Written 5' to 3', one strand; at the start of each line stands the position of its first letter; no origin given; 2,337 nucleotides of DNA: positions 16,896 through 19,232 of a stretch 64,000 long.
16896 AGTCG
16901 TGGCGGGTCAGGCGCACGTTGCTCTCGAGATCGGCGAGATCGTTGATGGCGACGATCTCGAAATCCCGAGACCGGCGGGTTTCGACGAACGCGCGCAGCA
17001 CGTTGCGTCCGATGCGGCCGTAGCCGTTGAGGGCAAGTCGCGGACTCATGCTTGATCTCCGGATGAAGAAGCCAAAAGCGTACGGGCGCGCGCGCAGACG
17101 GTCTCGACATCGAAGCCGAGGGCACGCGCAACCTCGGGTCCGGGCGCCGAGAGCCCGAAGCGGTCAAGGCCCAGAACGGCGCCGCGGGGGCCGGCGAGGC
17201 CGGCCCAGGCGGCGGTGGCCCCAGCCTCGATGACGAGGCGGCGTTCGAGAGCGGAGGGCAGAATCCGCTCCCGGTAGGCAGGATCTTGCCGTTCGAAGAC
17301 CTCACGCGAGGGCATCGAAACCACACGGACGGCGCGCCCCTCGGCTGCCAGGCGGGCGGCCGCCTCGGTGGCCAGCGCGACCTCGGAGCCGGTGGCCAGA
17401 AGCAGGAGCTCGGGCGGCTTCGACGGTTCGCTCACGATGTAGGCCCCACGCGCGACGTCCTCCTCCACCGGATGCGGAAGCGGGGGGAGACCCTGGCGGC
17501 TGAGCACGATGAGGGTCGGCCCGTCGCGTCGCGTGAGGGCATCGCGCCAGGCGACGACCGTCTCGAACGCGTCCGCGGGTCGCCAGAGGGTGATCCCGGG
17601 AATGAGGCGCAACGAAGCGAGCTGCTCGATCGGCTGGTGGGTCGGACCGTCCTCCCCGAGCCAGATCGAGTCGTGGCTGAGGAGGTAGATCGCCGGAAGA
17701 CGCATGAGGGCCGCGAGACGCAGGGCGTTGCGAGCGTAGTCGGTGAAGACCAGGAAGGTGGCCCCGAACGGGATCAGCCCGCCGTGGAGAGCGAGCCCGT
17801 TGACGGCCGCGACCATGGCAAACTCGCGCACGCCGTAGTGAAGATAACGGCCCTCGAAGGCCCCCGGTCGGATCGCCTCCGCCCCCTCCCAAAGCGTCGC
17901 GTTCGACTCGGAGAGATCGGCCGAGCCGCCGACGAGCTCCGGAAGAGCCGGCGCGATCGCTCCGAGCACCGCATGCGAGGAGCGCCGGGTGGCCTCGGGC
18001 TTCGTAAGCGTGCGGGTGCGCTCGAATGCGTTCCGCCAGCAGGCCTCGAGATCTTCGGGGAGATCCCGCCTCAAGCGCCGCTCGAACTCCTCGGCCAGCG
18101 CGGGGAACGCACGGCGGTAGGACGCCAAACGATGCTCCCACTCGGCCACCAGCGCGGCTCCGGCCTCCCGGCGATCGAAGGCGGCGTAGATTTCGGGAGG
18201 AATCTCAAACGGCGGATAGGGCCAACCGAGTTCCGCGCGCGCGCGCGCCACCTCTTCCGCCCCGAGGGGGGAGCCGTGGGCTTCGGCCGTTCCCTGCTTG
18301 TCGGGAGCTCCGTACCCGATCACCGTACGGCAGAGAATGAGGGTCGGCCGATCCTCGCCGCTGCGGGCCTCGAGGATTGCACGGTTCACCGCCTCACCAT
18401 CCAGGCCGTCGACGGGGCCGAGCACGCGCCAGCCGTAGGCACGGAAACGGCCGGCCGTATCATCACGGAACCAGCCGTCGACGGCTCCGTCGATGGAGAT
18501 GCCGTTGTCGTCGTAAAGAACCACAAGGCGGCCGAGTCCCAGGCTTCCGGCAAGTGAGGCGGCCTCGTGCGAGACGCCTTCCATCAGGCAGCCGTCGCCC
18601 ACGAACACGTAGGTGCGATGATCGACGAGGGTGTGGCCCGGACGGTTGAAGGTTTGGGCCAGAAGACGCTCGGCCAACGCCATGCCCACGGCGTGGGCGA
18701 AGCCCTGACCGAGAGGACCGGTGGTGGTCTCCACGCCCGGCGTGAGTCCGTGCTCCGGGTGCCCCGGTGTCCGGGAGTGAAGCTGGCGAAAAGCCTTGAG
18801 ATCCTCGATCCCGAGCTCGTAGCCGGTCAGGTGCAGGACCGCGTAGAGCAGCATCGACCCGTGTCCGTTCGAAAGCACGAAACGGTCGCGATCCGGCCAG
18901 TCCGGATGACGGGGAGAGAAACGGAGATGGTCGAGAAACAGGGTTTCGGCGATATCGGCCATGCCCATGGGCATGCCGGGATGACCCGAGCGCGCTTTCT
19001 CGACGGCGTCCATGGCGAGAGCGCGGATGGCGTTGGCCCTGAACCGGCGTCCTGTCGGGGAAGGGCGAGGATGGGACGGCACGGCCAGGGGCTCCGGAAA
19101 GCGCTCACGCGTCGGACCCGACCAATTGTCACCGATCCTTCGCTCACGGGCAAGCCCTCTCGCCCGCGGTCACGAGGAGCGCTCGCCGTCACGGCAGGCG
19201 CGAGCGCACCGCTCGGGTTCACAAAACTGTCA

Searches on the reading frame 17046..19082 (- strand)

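Call 54: search_protein_families(library=pfam, proteins=[window:17046-19082:-], max_evalue=0.00001)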
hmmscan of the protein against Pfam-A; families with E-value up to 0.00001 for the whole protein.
window:17046-19082:- (678 aa): 4 families
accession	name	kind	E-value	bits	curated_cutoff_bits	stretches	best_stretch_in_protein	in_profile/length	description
PF00456.26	Transketolase_N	-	1.7e-149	497.8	22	1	16-342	6-334/334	Transketolase, thiamine diphosphate binding domain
PF02779.29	Transket_pyr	-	8.7e-51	172.5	27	1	364-533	4-173/174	Transketolase, pyrimidine binding domain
PF22613.1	Transketolase_C_1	-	2.3e-35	121.7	27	1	546-658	1-113/113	Transketolase-like TK C-terminal domain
PF02780.25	Transketolase_C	-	3.9e-09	36.9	25.9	1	557-662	10-124/124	Transketolase, C-terminal domain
